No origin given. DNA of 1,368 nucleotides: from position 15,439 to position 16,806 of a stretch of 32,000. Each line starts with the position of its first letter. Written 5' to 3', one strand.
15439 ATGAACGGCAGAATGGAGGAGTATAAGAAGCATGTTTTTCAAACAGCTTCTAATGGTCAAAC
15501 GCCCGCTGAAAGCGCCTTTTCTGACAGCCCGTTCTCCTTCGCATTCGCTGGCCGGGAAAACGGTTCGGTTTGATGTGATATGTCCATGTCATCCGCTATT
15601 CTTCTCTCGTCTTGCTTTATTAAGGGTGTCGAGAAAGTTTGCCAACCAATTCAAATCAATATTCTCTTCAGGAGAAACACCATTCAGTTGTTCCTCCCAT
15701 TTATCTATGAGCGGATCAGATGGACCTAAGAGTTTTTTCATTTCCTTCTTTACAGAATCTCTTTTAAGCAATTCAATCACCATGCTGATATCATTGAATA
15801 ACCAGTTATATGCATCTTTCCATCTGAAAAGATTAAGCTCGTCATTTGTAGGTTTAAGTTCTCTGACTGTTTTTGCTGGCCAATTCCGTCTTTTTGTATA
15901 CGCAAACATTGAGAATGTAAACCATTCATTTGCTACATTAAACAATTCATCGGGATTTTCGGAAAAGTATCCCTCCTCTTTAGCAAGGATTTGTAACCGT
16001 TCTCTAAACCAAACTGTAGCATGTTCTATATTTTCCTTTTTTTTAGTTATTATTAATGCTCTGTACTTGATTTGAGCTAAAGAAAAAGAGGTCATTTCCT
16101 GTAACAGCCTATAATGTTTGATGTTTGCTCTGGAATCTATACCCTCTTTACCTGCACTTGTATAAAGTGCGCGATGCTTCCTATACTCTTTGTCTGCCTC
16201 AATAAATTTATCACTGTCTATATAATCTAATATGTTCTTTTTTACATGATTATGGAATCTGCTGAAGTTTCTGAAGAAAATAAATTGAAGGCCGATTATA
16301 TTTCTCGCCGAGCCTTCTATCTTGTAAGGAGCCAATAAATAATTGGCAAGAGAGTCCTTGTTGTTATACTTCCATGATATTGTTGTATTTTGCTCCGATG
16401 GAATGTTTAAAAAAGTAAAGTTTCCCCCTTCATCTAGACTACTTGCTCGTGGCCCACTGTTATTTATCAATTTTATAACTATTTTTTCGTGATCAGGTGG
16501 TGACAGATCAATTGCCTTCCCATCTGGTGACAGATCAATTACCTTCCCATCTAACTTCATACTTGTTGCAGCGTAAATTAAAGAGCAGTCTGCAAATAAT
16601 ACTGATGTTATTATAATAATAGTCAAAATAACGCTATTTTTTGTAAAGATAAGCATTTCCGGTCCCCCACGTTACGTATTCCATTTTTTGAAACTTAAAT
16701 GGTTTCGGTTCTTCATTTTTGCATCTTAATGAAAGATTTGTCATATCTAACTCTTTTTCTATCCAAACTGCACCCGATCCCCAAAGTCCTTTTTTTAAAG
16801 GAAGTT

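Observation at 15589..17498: Orphan AT-rich three-gene overlapping cassette encoding only envelope proteins of unknown function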

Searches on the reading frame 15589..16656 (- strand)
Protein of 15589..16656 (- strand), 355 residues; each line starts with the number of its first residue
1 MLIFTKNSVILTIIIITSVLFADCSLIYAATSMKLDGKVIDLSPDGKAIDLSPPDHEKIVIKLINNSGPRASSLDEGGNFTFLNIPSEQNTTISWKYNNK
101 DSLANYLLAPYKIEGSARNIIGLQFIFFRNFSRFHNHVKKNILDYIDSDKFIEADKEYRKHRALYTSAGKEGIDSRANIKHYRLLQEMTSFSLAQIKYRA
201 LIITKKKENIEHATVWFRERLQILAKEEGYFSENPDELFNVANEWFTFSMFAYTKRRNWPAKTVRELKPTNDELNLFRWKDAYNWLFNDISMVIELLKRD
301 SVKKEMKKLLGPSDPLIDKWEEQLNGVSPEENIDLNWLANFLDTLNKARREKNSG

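Call 3: search_protein_families(library=pfam, proteins=[window:15589-16656:-], max_evalue=1)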
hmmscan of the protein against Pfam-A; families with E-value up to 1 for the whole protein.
window:15589-16656:- (355 aa): 0 families
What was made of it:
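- On Periplasmic copper or nickel chaperones (CusF, CopC and similar): A has no Pfam hit (call 3).
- There is no match to CusF, CopC or other metallochaperone families (call 3).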

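Call 4: search_protein_families(library=padloc, proteins=[window:15589-16656:-], max_evalue=1)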
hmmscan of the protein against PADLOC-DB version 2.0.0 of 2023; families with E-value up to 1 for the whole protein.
window:15589-16656:- (355 aa): 0 families
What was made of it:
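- Closest known: Two-gene membrane-anchored phage-defence modules such as Kiwa. Different: The window's B and C have no PADLOC match (call 4).
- B and C have no PADLOC hit (call 4).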

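Call 5: search_protein_families(library=ncbifam, proteins=[window:15589-16656:-], max_evalue=1)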
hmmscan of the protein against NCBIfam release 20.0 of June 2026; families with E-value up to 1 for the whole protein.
window:15589-16656:- (355 aa): 0 families

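Call 7: find_homologous_proteins(query=window:15589-16656:-)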
Query window:15589-16656:- (355 aa): 1 proteins with E <= 0.001 among 2811 candidates.
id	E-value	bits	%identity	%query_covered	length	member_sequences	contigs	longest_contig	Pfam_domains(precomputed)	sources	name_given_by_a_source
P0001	4.1e-235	797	100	100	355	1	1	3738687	-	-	-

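Call 10: find_encoding_contigs(protein=P0001, flank=10000, max_places=4)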
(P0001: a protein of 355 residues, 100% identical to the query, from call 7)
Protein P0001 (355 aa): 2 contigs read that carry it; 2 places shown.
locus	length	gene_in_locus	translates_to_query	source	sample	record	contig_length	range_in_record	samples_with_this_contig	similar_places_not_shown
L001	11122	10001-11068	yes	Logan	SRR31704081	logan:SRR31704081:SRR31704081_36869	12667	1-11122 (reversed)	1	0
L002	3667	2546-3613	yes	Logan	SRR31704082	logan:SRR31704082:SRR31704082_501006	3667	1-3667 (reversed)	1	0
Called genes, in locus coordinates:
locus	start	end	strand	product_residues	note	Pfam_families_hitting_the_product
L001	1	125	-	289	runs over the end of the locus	PF01435:Peptidase_M48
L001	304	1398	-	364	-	PF04607:RelA_SpoT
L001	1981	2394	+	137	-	PF01850:PIN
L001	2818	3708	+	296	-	PF00483:NTP_transferase, PF12804:NTP_transf_3 (weak)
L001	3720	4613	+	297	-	PF01370:Epimerase, PF04321:RmlD_sub_bind, PF07993:NAD_binding_4 (faint), PF01073:3Beta_HSD, PF02719:Polysacc_synt_2, PF16363:GDP_Man_Dehyd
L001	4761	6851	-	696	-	PF19335:HMBD, PF25917:BSH_RND (faint), PF25919:BSH_CusB, PF25973:BSH_CzcB, PF25944:Beta-barrel_RND (weak), PF25954:Beta-barrel_RND_2, PF25975:CzcB_C (faint), PF11827:DUF3347 (weak)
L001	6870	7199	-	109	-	PF04945:YHS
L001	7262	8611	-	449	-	PF02321:OEP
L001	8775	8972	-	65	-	-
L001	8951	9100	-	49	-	-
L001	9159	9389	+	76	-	-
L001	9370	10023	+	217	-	-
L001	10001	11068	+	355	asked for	-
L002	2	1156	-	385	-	?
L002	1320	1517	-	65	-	-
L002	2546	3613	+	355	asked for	-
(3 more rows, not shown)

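Call 18: search_protein_representatives(protein=window:15589-16656:-)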
Query: 355 residues. Proteins with E-value up to 0.001 (for the whole library): 11; up to 1e-10: 2; up to 1e-30: 1. The best 11 are listed.
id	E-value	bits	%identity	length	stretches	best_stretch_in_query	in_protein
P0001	1.3e-235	797.4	100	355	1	1-355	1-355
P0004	8.4e-22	94.4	32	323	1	56-348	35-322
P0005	4.9e-10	55.7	25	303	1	71-355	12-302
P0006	3.0e-09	53.1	33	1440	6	46-96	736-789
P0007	3.4e-09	52.9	27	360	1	58-354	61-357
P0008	1.2e-06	44.5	26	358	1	72-348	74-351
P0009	1.7e-06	44.0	27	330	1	54-341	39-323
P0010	1.8e-06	43.9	24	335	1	55-300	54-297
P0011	2.1e-06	43.7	25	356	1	63-311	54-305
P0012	5.6e-06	42.3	25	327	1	72-352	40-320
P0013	1.4e-05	41.0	20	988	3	91-154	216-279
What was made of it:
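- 15589..16656 (-): Gene C: a 355-aa secreted protein with a signal peptide, a CarboxypepD_reg-like beta-sandwich (~32-114) and a Trp-rich TPR-like helical domain (123-354). Its start overlaps the end of B by 23 nt and follows a GGGGGA Shine-Dalgarno-like site. It is a core member. Call 18 found 8 full-length homologues (E 8e-22 to 5.6e-6).
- On CarboxypepD_reg-like domain (PF13620) in C: C residues 46-96 hit six repeats of P0006 (E 3e-9, call 18).
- Tried and rejected: Only the exhaustive HMMER search found relatives of C (call 18).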

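Call 21: find_encoding_contigs(protein=P0004, flank=6000, max_places=4)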
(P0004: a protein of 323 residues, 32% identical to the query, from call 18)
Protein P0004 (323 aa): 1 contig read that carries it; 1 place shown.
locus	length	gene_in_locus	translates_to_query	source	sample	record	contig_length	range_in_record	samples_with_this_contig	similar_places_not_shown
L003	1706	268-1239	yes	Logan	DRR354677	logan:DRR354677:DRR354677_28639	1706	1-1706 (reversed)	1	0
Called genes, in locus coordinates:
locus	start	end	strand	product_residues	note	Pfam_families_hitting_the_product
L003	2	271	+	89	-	?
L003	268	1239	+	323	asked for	-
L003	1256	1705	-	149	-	?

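Call 22: find_encoding_contigs(protein=P0005, flank=8000, max_places=3)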
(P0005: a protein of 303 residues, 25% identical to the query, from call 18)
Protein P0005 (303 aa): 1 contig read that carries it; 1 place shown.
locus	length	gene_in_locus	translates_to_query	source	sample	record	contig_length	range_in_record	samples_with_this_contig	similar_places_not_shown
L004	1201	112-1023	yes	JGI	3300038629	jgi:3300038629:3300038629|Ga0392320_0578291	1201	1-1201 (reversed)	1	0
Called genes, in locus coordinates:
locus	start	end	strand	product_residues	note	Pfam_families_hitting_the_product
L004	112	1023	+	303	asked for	-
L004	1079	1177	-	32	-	-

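Call 23: find_encoding_contigs(protein=P0007, flank=8000, max_places=3)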
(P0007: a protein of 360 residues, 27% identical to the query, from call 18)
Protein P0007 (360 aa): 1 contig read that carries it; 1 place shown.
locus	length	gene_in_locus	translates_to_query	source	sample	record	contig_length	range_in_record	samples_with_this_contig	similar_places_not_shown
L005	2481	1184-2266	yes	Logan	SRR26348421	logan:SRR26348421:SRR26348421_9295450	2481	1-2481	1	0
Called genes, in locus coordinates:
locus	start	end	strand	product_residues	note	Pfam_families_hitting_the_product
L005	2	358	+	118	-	?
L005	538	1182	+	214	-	-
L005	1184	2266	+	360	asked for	-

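Call 24: find_encoding_contigs(protein=P0008, flank=8000, max_places=3)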
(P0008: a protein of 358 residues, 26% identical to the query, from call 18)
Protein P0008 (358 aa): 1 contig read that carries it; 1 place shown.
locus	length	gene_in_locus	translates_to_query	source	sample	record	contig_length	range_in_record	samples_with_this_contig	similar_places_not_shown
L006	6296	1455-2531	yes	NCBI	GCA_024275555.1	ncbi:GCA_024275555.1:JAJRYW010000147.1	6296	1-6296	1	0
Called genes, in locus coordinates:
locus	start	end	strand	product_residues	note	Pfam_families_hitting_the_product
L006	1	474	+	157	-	?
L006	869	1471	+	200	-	-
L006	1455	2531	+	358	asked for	-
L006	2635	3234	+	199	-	-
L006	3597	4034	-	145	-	-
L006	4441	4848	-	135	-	PF01814:Hemerythrin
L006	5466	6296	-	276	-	?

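Call 25: find_encoding_contigs(protein=P0011, flank=8000, max_places=3)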
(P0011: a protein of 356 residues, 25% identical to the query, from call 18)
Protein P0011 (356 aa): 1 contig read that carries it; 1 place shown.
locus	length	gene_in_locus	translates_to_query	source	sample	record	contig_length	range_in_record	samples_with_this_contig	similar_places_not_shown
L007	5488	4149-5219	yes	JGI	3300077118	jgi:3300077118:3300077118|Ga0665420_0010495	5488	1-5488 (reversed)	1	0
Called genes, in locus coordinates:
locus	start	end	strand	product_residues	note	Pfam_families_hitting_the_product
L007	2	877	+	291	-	?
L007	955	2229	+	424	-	PF01925:TauE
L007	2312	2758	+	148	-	-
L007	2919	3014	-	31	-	-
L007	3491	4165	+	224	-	-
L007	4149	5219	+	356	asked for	-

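Call 26: find_encoding_contigs(protein=P0009, flank=8000, max_places=3)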
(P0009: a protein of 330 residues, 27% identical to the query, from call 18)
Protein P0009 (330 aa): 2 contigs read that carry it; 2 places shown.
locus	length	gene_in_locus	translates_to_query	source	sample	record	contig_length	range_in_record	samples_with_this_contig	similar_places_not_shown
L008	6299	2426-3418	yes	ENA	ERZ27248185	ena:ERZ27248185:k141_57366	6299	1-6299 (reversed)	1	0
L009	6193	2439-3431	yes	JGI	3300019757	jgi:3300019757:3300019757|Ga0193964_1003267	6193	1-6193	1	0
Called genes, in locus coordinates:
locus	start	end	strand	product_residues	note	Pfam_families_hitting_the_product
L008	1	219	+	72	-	?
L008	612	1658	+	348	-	PF01832:Glucosaminidase, PF01510:Amidase_2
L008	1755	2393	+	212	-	-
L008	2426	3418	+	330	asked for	-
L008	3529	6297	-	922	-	?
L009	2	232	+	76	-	?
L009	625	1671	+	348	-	PF01832:Glucosaminidase, PF01510:Amidase_2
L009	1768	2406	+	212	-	-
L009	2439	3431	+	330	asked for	-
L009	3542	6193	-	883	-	?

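Call 27: find_encoding_contigs(protein=P0010, flank=8000, max_places=3)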
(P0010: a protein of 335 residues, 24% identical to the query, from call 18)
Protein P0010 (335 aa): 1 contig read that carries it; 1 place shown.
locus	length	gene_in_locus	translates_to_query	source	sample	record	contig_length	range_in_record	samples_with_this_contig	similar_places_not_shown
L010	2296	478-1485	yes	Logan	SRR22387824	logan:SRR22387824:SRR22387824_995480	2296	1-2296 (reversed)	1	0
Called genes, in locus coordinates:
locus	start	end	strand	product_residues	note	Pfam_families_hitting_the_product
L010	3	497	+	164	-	?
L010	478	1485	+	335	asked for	-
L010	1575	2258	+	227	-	-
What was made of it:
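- B-C occurs without A and without efflux genes in the other loci (calls 22-27).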

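Call 28: find_encoding_contigs(protein=P0012, flank=8000, max_places=3)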
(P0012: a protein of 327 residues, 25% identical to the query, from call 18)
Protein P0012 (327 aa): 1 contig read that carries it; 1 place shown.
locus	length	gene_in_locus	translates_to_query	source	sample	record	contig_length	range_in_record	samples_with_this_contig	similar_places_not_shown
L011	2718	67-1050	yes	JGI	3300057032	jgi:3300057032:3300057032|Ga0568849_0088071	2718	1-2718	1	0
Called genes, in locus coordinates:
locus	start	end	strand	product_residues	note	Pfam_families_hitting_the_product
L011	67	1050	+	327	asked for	-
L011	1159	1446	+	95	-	-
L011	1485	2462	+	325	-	-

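Call 40: predict_structure(alignment_id=A2)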
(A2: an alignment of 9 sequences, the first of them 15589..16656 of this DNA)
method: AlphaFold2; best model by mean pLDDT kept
length: 355 residues; sequences in the alignment: 9
mean_pLDDT: 74.8   pTM: 0.70
mean pLDDT of the five models: 74.8, 73.4, 73.1, 72.5, 67.1
residues with pLDDT >= 90: 58; 70-90: 165; 50-70: 107; < 50: 25
segments of 3 or more residues with pLDDT < 50: 1-4, 22-30, 46-48, 192-194
pLDDT, mean of each block of 10 residues (from residue 1): 59 71 43 70 56 59 69 72 70 63 62 58 54 82 86 87 70 68 87 53 72 89 78 84 88 83 83 71 90 91 91 91 89 91 90 72
secondary structure, 60 per line:
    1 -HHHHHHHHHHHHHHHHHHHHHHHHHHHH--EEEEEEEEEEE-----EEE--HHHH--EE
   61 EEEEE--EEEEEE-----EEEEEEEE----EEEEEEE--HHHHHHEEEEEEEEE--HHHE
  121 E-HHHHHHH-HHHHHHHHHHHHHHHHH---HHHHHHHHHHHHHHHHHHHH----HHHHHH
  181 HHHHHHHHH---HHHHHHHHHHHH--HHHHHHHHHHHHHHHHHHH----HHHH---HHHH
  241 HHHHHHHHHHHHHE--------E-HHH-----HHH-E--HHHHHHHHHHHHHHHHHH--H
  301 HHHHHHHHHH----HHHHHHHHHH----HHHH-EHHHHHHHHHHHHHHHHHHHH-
elements in order: H2-29 E32-42 E48-50 H53-56 E59-65 E68-73 E79-86 E91-97 H100-105 E106-114 H123-129 H131-147 H151-170 H175-189 H193-204 H207-225 H230-233 H237-253 H280-297 H300-310 H315-324 H329-332 H335-354
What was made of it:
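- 15589..16656 (-): The AF2 model has pLDDT 74.8 and pTM 0.70 (call 40).
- On CarboxypepD_reg-like domain (PF13620) in C: AF2 gives strands at 32-114 (call 40).
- Closest known: CarboxypepD_reg / transthyretin-like beta-sandwich domains. Same: AF2 gives a seven-strand sandwich followed by an alpha-solenoid (call 40).
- Checked: C has an N-terminal hydrophobic helix, a beta-sandwich at residues 32-114 and an all-helical part at 123-354 (call 40).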

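Call 44: fold_search(model_id=the predicted structure, library=pdb)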
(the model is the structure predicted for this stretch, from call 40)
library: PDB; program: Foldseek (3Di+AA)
matches with E <= 10: 645; with E <= 0.001: 0
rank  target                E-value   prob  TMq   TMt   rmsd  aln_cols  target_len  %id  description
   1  7t7c_A                4.5e-02  0.20  0.17  0.08  20.2       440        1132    8  The hexagonal organization of Munc13-1 C1-C2B-MUN-C2C domains between lipid bilayers (released 2022-02-09)
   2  4ay5_A                6.2e-02  0.16  0.12  0.08  15.0       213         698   15  Human O-GlcNAc transferase (OGT) in complex with UDP and glycopeptide (released 2012-10-24)
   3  9mg8_B                9.5e-02  0.09  0.11  0.11  19.1       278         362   12  Crystal Structure of b-iTHR-110 (released 2025-12-17)
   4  2ifu_D                1.8e-01  0.20  0.16  0.19  15.0       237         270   10  Crystal Structure of a Gamma-SNAP from Danio rerio (released 2006-10-10)
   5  2ifu_C                1.9e-01  0.16  0.15  0.19  15.6       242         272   10  Crystal Structure of a Gamma-SNAP from Danio rerio (released 2006-10-10)
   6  7t7t_A                2.0e-01  0.28  0.22  0.17  14.7       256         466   13  Structure of TSK/BRU1 bound to histone H3.1 (released 2022-03-30)
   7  9d9z_B                2.1e-01  0.12  0.17  0.03  17.4       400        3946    8  Structure of human UBR4-KCMF1-CaM E3 ligase complex (Silencing Factor of the Integrated stress response, SiFI) (released 2025-06-11)
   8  8g9k_B                2.3e-01  0.75  0.30  0.46   9.8       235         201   11  Geometrically programmable nanomaterial construction using regularized protein building blocks (released 2024-03-13)
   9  9hxw_A                2.4e-01  0.10  0.15  0.02  24.3       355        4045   10  Cryo-EM structure of the human UBR4/KCMF1/CALM1 complex (composite map) (released 2025-12-10)
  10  4p42_B                2.5e-01  0.44  0.12  0.10   6.6        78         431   19  Extended-Synaptotagmin 2, SMP - C2A - C2B Domains (released 2014-05-14)
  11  4fxt_A                2.6e-01  0.63  0.14  0.24   7.3        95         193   16  Crystal structure of a DUF3823 family protein (BACOVA_02663) from Bacteroides ovatus ATCC 8483 at 2.77 A resolution (released 2012-07-25)
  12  8zd3_A                2.6e-01  0.09  0.16  0.14  16.2       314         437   10  Crystal structure of ALPK1-N+K in complex with CDP-heptose (released 2025-05-07)
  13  8g9k_A                2.8e-01  0.63  0.28  0.45  10.1       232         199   13  Geometrically programmable nanomaterial construction using regularized protein building blocks (released 2024-03-13)
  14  4dx0_A                2.8e-01  0.13  0.15  0.21  18.3       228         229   13  Structure of the 14-3-3/PMA2 complex stabilized by a pyrazole derivative (released 2012-05-30)
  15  4cb8                  2.8e-01  0.13  0.17  0.13  16.7       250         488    8  Structural and mutational analysis reveals that CTNNBL1 binds NLSs in a manner distinct from that of its closest armadil (released 2013-12-04)
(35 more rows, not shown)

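Call 47: find_encoding_contigs(protein=P0016, flank=10000, max_places=4)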
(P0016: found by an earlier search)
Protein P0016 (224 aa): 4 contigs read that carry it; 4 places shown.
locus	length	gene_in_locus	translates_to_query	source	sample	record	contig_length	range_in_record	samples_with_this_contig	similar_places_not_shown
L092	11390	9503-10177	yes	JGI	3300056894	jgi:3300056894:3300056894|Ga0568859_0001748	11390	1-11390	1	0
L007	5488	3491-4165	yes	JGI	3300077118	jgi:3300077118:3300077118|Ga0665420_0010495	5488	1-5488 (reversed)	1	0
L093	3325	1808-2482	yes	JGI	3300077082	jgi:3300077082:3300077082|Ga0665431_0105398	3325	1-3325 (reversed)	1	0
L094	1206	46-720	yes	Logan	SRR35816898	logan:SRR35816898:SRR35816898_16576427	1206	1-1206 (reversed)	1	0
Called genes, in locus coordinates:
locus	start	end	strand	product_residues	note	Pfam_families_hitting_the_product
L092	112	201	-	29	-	-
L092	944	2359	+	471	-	PF02321:OEP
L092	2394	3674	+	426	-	PF25917:BSH_RND (weak), PF25967:RND-MFP_C (weak)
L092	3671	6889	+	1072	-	PF00873:ACR_tran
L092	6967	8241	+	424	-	PF01925:TauE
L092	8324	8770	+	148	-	-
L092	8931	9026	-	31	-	-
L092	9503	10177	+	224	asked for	-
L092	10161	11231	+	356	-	-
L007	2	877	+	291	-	?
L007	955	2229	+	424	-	PF01925:TauE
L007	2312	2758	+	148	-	-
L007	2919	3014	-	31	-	-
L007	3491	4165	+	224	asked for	-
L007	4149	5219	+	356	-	-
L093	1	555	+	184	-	?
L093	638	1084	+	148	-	-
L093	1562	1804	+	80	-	-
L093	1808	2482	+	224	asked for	-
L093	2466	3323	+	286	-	?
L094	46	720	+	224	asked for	-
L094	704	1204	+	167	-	?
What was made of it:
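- In L092 it is OEP, MFP, RND and TauE (call 47).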
